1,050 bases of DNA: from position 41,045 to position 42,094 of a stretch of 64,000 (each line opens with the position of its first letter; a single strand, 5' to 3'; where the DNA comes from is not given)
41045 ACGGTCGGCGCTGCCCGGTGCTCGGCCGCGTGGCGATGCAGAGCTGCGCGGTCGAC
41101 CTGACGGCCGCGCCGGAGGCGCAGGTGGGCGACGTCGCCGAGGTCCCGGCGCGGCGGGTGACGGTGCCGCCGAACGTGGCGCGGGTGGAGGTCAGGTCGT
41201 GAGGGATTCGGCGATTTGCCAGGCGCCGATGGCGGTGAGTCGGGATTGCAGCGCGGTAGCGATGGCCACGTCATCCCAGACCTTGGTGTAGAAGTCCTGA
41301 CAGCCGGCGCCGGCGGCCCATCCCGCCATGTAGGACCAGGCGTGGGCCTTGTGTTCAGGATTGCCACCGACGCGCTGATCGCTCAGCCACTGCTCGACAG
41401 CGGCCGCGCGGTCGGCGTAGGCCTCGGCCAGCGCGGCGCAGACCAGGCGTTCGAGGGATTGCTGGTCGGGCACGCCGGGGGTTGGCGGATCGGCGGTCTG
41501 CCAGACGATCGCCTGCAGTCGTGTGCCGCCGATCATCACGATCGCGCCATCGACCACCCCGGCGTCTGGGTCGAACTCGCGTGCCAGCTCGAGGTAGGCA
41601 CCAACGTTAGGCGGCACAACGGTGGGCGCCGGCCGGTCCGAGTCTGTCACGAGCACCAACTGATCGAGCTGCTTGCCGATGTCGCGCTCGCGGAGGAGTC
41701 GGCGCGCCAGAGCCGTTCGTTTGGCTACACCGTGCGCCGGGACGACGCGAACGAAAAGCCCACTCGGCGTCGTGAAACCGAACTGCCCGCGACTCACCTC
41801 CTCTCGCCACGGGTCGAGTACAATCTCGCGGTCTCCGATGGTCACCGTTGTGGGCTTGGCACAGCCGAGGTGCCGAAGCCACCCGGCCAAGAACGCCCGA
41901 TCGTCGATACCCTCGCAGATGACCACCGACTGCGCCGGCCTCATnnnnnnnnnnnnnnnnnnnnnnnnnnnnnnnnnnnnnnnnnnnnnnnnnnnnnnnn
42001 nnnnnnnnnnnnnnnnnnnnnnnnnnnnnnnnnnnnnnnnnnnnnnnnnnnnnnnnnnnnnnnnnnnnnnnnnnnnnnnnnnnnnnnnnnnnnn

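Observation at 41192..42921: Two-gene OLD-like module: small ABC-type (AAA_21) ATPase + Toprim/DUF4276-like protein, a candidate anti-phage or abortive-infection system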

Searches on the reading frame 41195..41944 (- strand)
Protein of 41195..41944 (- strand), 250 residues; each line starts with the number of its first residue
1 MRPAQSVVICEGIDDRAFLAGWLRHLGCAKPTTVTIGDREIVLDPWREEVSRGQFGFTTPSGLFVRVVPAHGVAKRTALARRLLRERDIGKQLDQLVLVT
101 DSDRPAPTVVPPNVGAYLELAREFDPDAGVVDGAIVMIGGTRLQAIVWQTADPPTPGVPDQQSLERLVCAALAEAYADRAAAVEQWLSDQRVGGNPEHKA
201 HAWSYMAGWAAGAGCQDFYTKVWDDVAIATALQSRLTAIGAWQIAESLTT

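Call 3: search_protein_families(library=pfam, proteins=[window:41195-41944:-], max_evalue=1)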
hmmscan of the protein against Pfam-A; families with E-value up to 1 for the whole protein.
window:41195-41944:- (250 aa): 2 families
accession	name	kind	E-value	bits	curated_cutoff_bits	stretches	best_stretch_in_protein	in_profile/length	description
PF10052.14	DUF2288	-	0.12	13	25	1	175-204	43-72/91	Protein of unknown function (DUF2288)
PF11536.14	DUF3226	-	0.24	11.6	27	1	6-104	2-68/208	Protein of unknown function (DUF3226)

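Call 4: search_protein_families(library=padloc, proteins=[window:41195-41944:-], max_evalue=1)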
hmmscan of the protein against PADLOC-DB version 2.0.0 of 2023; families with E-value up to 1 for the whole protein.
window:41195-41944:- (250 aa): 1 family
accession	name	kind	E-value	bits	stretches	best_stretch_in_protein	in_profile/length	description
PDLC04620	PDC-M38B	-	0.047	11.3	1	5-24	2-21/250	-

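Call 5: search_protein_families(library=ncbifam, proteins=[window:41195-41944:-], max_evalue=1)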
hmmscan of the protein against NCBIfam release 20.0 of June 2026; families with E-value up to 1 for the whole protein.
window:41195-41944:- (250 aa): 0 families

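Call 6: find_homologous_proteins(query=window:41195-41944:-, max_evalue=0.001)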
Query window:41195-41944:- (250 aa): 31 proteins with E <= 0.001 among 4749 candidates.
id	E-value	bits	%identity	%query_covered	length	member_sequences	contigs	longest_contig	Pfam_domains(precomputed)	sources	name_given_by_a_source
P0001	5.4e-160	548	97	100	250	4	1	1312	-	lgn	-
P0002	1.4e-60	223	47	98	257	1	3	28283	-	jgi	jgi:hypothetical protein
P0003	2.9e-59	218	46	98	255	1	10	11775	-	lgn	-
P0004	2.8e-57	212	46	98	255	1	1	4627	-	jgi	jgi:hypothetical protein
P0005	3.9e-56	208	44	98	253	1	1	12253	-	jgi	jgi:hypothetical protein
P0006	2.0e-55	206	43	98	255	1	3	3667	-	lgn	-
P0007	5.0e-55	204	46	100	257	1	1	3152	-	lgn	-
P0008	9.4e-55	203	44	98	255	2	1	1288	-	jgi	jgi:hypothetical protein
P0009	2.4e-54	202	44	100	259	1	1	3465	-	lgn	-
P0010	2.9e-54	202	43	98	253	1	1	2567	-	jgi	jgi:hypothetical protein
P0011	5.5e-54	201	44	98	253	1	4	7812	-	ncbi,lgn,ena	-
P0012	5.4e-53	198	45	98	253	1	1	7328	-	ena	-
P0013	6.3e-50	188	44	98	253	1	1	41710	-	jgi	jgi:hypothetical protein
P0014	2.4e-49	186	43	98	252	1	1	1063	-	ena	-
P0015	2.7e-48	182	41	99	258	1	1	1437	PF11536.15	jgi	jgi:hypothetical protein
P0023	4.4e-41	159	40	98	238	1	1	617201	-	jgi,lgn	-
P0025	2.5e-36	143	39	99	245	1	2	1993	-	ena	-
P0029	6.6e-24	102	35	96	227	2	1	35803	-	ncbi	-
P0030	2.0e-17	81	35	82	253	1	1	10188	-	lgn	-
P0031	7.0e-13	66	30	88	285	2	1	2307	-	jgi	-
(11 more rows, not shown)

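Call 10: search_protein_families(library=pfam, alignment_id=A1, max_evalue=1)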
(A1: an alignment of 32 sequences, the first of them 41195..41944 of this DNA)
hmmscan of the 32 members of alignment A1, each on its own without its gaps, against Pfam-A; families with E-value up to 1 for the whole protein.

A. member 1, window:41195-41944:- (250 aa): 2 families
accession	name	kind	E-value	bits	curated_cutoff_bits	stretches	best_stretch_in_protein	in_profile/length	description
PF10052.14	DUF2288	-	0.12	13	25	1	175-204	43-72/91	Protein of unknown function (DUF2288)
PF11536.14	DUF3226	-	0.24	11.6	27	1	6-104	2-68/208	Protein of unknown function (DUF3226)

B. families by the number of members that match (of 32 scanned): 10 families
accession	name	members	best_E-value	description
PF11536.14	DUF3226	11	1.7e-06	Protein of unknown function (DUF3226)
PF10052.14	DUF2288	2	0.11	Protein of unknown function (DUF2288)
PF14803.11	Zn_ribbon_Nudix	1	0.0027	Nudix N-terminal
PF09636.16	XkdW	1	0.012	XkdW protein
PF06939.16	DUF1286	1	0.091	Protein of unknown function (DUF1286)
PF03559.20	Hexose_dehydrat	1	0.1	NDP-hexose 2,3-dehydratase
PF10790.15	DUF2604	1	0.21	Protein of Unknown function (DUF2604)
PF03308.22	MeaB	1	0.23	Methylmalonyl Co-A mutase-associated GTPase MeaB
PF20469.4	OLD-like_TOPRIM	1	0.28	Overcoming lysogenization defect protein-like, TOPRIM domain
PF00379.29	Chitin_bind_4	1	0.3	Insect cuticle protein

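Call 11: search_protein_families(library=padloc, alignment_id=A1, max_evalue=1)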
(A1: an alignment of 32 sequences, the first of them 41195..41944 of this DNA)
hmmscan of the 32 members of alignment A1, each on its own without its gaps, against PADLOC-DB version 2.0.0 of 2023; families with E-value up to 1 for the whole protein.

A. member 1, window:41195-41944:- (250 aa): 1 family
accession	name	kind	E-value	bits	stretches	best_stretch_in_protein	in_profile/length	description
PDLC04620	PDC-M38B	-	0.047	11.3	1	5-24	2-21/250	-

B. families by the number of members that match (of 32 scanned): 3 families
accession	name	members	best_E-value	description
PDLC04620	PDC-M38B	7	0.0015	-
PDLC04623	PDC-M38B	1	0.011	-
PDLC04615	PDC-M38B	1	0.022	-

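Call 12: find_encoding_contigs(protein=P0023, flank=8000, max_places=2)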
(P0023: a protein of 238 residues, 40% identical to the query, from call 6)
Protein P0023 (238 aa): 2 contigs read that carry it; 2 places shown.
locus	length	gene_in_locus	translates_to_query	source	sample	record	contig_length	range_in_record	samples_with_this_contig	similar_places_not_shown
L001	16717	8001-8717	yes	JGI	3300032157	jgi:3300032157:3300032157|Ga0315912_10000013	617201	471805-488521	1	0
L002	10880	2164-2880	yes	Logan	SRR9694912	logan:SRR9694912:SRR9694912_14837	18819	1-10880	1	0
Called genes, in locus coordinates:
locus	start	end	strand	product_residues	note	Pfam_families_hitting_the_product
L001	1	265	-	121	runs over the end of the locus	PF01124:MAPEG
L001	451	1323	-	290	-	PF02629:CoA_binding, PF00549:Ligase_CoA, PF13607:Succ_CoA_lig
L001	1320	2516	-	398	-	PF08442:ATP-grasp_2, PF13549:ATP-grasp_5, PF24948:Citrate_synth_N, PF00549:Ligase_CoA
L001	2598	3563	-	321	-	PF00056:Ldh_1_N, PF02866:Ldh_1_C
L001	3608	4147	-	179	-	PF09335:VTT_dom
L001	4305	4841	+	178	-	-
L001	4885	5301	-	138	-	-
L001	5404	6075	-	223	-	-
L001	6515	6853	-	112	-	-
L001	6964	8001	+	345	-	PF11398:DUF2813 (faint), PF13175:AAA_15 (weak), PF13476:AAA_23, PF13304:AAA_21, PF13175:AAA_15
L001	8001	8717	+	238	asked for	-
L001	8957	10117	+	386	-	-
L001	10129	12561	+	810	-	PF07715:Plug, PF00593:TonB_dep_Rec_b-barrel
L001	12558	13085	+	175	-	PF03929:PepSY_TM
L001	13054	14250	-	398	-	-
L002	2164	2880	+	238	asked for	-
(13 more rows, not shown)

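Call 13: find_encoding_contigs(protein=P0013, flank=8000, max_places=2)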
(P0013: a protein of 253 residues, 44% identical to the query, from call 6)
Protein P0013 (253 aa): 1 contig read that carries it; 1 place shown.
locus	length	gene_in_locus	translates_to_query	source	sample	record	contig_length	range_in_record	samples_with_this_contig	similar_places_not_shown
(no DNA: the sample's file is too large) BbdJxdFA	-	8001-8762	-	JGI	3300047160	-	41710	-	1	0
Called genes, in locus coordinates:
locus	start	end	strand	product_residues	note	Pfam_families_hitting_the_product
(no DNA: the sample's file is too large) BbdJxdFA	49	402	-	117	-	-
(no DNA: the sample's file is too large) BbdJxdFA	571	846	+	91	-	PF02597:ThiS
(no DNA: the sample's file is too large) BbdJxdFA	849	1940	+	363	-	PF15902:Sortilin-Vps10 (weak)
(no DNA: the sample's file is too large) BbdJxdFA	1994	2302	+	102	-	-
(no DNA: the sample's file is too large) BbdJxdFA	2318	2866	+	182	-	PF05076:SUFU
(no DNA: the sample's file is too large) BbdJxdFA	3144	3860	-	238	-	PF13267:DUF4058 (weak)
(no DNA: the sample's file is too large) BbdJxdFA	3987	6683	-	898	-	PF22494:choice_anch_I (faint), PF10282:Lactonase (faint), PF04185:Phosphoesterase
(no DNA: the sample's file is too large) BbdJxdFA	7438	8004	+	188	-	PF13175:AAA_15, PF13304:AAA_21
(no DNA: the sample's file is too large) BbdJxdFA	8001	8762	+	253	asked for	-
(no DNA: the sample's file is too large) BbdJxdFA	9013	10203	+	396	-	PF00291:PALP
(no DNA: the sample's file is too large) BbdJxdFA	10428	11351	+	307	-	PF01555:N6_N4_Mtase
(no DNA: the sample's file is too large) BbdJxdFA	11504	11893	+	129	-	PF01381:HTH_3 (weak)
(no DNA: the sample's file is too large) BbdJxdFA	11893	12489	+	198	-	PF02661:Fic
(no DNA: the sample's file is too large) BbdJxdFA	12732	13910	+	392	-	PF07394:DUF1501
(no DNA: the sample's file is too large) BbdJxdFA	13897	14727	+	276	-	PF23381:Beta-prop_IFT122_1st (faint), PF23414:Beta-prop_EML_2 (faint), PF26550:Tricorn_2nd, PF26549:Tricorn_N, PF07676:PD40, PF26549:Tricorn_N, PF07676:PD40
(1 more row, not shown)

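Call 14: find_encoding_contigs(protein=P0029, flank=8000, max_places=2)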
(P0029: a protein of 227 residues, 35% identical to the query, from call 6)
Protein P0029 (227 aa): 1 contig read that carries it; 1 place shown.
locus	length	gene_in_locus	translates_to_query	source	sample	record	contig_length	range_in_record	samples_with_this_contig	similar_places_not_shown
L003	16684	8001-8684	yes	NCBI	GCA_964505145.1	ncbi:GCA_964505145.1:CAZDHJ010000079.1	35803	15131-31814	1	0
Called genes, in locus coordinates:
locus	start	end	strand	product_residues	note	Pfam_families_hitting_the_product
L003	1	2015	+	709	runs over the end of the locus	-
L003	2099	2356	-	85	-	-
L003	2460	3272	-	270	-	PF01209:Ubie_methyltran, PF13489:Methyltransf_23 (weak), PF08241:Methyltransf_11, PF08242:Methyltransf_12, PF13649:Methyltransf_25, PF13847:Methyltransf_31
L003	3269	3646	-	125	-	PF14525:AraC_binding_2 (weak), PF07883:Cupin_2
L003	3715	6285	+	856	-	-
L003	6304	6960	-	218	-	-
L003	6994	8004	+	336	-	PF02463:SMC_N (weak), PF11398:DUF2813 (faint), PF13175:AAA_15 (weak), PF13304:AAA_21, PF13175:AAA_15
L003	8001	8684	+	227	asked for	-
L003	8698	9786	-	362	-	PF04055:Radical_SAM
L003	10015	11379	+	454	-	PF21959:DUF6923 (faint)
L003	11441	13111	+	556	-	PF01694:Rhomboid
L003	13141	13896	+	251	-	-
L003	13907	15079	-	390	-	PF00696:AA_kinase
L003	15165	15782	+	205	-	PF03803:Scramblase, PF04525:LOR (weak)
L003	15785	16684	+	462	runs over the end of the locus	-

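Call 16: find_encoding_contigs(protein=P0002, flank=8000, max_places=3)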
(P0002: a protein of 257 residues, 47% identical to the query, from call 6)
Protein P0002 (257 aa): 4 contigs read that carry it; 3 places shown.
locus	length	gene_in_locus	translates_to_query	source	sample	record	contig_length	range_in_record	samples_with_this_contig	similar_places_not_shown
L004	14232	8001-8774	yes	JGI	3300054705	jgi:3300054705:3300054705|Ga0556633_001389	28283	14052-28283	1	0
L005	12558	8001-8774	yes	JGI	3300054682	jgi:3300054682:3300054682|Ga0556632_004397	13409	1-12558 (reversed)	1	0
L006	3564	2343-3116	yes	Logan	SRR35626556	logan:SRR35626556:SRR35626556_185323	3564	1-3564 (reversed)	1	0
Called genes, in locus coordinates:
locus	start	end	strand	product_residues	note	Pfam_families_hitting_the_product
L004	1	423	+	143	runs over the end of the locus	-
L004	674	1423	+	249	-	PF13604:AAA_30 (faint), PF00005:ABC_tran, PF13304:AAA_21 (faint)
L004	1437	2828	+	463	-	PF12679:ABC2_membrane_2, PF12698:ABC2_membrane_3, PF12730:ABC2_membrane_4 (weak)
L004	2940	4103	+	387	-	PF02463:SMC_N (faint), PF13175:AAA_15, PF13304:AAA_21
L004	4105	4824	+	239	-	-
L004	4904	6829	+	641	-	-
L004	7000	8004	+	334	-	PF02463:SMC_N (faint), PF11398:DUF2813 (faint), PF13175:AAA_15, PF13476:AAA_23, PF13555:AAA_29 (faint), PF13304:AAA_21 (weak), PF13175:AAA_15, PF13304:AAA_21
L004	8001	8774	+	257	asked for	-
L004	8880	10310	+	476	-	PF03237:Terminase_6N, PF17289:Terminase_6C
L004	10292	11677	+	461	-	PF04860:Phage_portal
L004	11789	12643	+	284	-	-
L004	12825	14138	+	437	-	PF05065:Phage_capsid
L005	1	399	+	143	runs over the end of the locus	-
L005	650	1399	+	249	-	PF13604:AAA_30 (faint), PF00005:ABC_tran, PF13304:AAA_21 (faint)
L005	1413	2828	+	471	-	PF12679:ABC2_membrane_2, PF12698:ABC2_membrane_3, PF12730:ABC2_membrane_4 (weak)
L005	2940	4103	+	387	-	PF02463:SMC_N (faint), PF13175:AAA_15, PF13304:AAA_21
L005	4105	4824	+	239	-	-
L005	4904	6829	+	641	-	-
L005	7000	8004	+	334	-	PF02463:SMC_N (faint), PF11398:DUF2813 (faint), PF13175:AAA_15, PF13476:AAA_23, PF13555:AAA_29 (faint), PF13304:AAA_21 (weak), PF13175:AAA_15, PF13304:AAA_21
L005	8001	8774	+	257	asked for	-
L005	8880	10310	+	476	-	PF03237:Terminase_6N, PF17289:Terminase_6C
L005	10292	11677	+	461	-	PF04860:Phage_portal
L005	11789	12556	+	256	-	?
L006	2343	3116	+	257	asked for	-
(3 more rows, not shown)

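Call 17: find_encoding_contigs(protein=P0030, flank=8000, max_places=2)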
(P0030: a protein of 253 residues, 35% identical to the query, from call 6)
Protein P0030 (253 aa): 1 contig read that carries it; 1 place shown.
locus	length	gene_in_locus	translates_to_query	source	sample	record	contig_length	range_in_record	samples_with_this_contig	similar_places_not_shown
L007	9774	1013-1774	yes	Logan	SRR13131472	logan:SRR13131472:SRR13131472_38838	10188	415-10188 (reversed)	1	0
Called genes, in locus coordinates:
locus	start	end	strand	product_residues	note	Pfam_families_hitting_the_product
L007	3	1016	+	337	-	?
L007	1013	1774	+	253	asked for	-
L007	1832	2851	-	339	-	PF00149:Metallophos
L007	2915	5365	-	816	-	PF00912:Transgly, PF00905:Transpeptidase, PF06832:BiPBP_C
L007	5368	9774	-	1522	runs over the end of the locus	PF11974:bMG3, PF01835:MG2, PF17972:bMG5, PF07703:A2M_BRD, PF00207:A2M, PF07678:TED_complement, PF17973:bMG10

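Call 18: predict_structure(alignment_id=A1)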
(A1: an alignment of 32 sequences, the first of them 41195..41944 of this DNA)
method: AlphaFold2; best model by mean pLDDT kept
length: 250 residues; sequences in the alignment: 32
mean_pLDDT: 91.7   pTM: 0.90
mean pLDDT of the five models: 91.7, 90.8, 89.4, 89.3, 88.8
residues with pLDDT >= 90: 185; 70-90: 58; 50-70: 6; < 50: 1
segments of 3 or more residues with pLDDT < 50: none
pLDDT, mean of each block of 10 residues (from residue 1): 91 96 97 87 92 94 96 92 94 96 94 92 97 93 97 92 96 92 84 66 78 87 97 97 95
secondary structure, 60 per line:
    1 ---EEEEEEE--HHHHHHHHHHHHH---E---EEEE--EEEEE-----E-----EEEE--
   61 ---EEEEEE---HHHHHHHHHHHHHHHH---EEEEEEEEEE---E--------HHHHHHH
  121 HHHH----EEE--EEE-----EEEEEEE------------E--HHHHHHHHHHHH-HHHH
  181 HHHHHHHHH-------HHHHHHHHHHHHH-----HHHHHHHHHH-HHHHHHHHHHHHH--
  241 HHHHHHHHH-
elements in order: E4-10 H13-25 E33-36 E39-43 E55-58 E64-69 H73-88 E92-101 H114-124 E129-131 E134-136 E142-148 H164-175 H177-189 H197-209 H215-224 H226-238 H241-249

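Call 25: search_solved_structures(query=A1, max_evalue=10, show_alignments=3)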
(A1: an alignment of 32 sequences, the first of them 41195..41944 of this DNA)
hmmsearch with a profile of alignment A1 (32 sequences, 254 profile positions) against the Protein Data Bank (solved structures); distinct sequences matched with E-value up to 10: 2.
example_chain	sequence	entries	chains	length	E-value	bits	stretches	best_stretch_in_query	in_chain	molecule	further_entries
3jq1_A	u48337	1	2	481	0.78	12.7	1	196-247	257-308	SusD superfamily protein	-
3sr9_A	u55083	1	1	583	1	12.3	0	218-247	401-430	Receptor-type tyrosine-protein phosphatase S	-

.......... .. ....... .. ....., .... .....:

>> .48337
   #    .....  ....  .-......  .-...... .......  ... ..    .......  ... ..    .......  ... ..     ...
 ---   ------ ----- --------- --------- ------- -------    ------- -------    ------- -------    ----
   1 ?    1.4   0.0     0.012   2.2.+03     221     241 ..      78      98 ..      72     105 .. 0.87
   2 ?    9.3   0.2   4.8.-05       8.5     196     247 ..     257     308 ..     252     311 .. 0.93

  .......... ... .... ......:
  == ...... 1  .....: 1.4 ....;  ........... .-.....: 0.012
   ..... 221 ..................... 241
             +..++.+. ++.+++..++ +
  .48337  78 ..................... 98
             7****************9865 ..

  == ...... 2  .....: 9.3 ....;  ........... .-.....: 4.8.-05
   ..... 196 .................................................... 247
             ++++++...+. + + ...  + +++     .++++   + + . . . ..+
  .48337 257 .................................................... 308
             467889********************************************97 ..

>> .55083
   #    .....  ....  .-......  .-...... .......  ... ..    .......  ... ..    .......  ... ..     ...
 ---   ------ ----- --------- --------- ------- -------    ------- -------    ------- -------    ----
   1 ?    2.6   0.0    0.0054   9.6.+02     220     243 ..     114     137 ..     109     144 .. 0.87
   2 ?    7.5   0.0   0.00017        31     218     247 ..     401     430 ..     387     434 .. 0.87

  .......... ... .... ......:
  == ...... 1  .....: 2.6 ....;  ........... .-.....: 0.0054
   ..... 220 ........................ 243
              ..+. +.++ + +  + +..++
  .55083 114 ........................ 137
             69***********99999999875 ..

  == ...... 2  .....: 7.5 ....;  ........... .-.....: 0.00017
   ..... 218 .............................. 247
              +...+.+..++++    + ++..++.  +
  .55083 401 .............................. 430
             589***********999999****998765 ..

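Call 34: find_related_loci(query=A1, collection=genome_contigs, flank=6000)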
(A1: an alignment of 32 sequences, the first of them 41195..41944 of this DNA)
Query A1 (250 aa) in genome_contigs; peptide patterns used: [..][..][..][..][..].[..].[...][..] (x = any residue, [..] = any of these).
54 stretches matched a pattern; 47 encode a relative of the query (tblastn E <= 1e-3); 46 distinct loci.
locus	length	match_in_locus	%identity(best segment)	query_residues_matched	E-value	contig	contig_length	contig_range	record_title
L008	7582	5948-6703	46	2-248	5e-61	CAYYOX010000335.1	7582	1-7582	MAG TPA_asm: uncultured Planctomycetaceae bacterium isolate SRP179991_co3_33 genome assembly, contig: NODE_3148_length_7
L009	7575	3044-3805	45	2-248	4e-57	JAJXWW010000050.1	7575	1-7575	MAG: Planctomycetota bacterium isolate BP6.bin110 NODE_19289_length_7575_cov_3.355934, whole genome shotgun sequence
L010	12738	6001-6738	45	4-248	2e-56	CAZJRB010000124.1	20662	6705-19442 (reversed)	MAG TPA_asm: uncultured Planctomycetaceae bacterium isolate binchicken_co334_128 genome assembly, contig: NODE_4385_leng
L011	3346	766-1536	46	2-250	3e-55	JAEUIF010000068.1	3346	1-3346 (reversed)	MAG: Planctomycetia bacterium isolate new MAG-36 k141_3672155, whole genome shotgun sequence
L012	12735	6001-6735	43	4-248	3e-53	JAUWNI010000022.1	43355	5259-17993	MAG: Phycisphaerae bacterium isolate CSMAG_2420 CSMAG_2420_k141_171738_length_43355_cov_16.9467, whole genome shotgun se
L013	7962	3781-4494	45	5-237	2e-52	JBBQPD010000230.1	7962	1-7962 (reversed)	MAG: Gemmatales bacterium isolate Co_metawrap_129 Cmw_129_k141_17339187_length_7962_cov_9.0468, whole genome shotgun seq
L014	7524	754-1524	41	5-248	4e-52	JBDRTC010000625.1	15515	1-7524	MAG: Planctomycetota bacterium isolate MEGAHIT-group-3.47 k141_389430, whole genome shotgun sequence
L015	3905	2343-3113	45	2-250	5e-52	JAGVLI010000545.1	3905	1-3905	MAG: Planctomycetales bacterium isolate SW_37 c_000000044640, whole genome shotgun sequence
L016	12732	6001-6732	41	5-244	1e-51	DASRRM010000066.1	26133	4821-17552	MAG TPA_asm: Tepidisphaeraceae bacterium isolate SMAG_U4852 k141_2258511, whole genome shotgun sequence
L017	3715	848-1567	40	4-248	3e-51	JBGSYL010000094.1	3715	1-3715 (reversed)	MAG: Phycisphaeraceae bacterium isolate JTS-RE9 k141_1103814, whole genome shotgun sequence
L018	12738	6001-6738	41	5-244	1e-50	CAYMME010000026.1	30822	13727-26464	MAG TPA_asm: uncultured Planctomycetales bacterium isolate binchicken_co65_34 genome assembly, contig: NODE_5982_length_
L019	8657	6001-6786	41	4-248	2e-50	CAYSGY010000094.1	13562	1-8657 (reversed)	MAG TPA_asm: uncultured Planctomycetaceae bacterium isolate SRP278314_co1_1 genome assembly, contig: NODE_5663_length_13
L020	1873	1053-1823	41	1-249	8e-51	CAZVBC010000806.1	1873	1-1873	MAG TPA_asm: uncultured Pirellulaceae bacterium isolate SRP150892_co2_6 genome assembly, contig: NODE_141659_length_1873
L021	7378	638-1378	40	5-248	8e-50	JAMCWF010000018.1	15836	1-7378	MAG: Armatimonadota bacterium isolate FK_Sedi_B_Bin.64 NODE_13919_length_15836_cov_2.61812, whole genome shotgun sequenc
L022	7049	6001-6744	43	4-250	4e-49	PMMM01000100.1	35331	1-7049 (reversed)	MAG: Phycisphaerales bacterium isolate fen_1342 73.20100900_E1D.52_contig_3985, whole genome shotgun sequence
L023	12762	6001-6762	40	5-250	5e-47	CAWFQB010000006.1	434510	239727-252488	MAG: uncultured Chthonomonadaceae bacterium isolate MFD04580.bin.2.50 genome assembly, contig: contig_14446, whole genom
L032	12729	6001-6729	45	3-236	9e-44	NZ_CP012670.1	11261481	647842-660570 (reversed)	Sorangium cellulosum strain So ceGT47 chromosome, complete genome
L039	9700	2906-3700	32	6-249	6e-33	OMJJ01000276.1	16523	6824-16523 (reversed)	bacterium isolate AM_0876 genome assembly, contig: AM_0876_276, whole genome shotgun sequence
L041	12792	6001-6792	31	1-249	6e-32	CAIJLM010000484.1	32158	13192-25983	MAG: uncultured Chthonomonas sp. isolate Umea1_bin-3024 genome assembly, contig: bin-3024:484/733, whole genome shotgun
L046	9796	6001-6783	29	5-248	3e-28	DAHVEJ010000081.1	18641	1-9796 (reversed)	MAG TPA_asm: Phycisphaerales bacterium isolate clean5707 NODE_81_length_18641_cov_4.696994, whole genome shotgun sequenc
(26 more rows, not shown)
